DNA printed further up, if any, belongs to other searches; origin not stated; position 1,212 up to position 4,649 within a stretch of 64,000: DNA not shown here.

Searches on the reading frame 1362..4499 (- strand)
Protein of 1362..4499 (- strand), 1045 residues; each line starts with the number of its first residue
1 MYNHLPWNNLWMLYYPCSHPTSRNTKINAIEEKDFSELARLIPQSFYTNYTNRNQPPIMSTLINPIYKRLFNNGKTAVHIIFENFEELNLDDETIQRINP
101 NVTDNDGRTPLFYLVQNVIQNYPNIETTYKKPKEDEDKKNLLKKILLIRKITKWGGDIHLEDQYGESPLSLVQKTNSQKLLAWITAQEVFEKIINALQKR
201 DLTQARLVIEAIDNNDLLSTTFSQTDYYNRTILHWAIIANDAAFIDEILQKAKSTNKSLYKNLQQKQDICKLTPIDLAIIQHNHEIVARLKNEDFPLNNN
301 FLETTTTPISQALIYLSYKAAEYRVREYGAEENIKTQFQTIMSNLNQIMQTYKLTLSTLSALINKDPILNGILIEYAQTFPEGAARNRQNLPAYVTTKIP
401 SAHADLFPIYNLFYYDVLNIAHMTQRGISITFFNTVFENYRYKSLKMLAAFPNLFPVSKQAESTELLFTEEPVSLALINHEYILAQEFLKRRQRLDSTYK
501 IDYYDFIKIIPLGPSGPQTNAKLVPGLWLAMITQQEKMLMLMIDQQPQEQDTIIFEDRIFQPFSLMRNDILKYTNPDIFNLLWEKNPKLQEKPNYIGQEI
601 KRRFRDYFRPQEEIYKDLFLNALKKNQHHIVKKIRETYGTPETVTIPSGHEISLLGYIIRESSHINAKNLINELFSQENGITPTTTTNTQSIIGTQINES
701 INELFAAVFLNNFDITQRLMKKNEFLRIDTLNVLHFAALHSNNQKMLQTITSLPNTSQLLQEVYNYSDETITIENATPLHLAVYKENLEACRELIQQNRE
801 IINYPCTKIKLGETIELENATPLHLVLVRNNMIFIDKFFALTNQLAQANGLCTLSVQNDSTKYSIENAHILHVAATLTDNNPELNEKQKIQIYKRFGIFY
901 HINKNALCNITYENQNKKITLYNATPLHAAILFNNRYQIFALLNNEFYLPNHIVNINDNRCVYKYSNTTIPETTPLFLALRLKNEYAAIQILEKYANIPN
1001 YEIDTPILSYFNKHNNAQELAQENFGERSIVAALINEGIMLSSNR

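Call 18: search_protein_families(library=pfam, proteins=[window:1362-4499:-], max_evalue=0.001)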
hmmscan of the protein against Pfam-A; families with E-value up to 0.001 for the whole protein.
window:1362-4499:- (1045 aa): 5 families
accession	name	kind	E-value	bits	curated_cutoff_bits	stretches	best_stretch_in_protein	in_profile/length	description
PF12796.13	Ank_2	-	3e-16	60.2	27.3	0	769-826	27-67/90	Ankyrin repeats (3 copies)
PF00023.36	Ank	-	9.5e-13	48.1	21.1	0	776-798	3-25/33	Ankyrin repeat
PF13637.12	Ank_4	-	1.2e-10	41.8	22.7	0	704-742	1-42/50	Ankyrin repeats (many copies)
PF13606.12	Ank_3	-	1.1e-07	31.8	22.3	0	775-798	2-24/30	Ankyrin repeat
PF13857.12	Ank_5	-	9.9e-05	23.1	27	0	774-798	15-38/56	Ankyrin repeats (many copies)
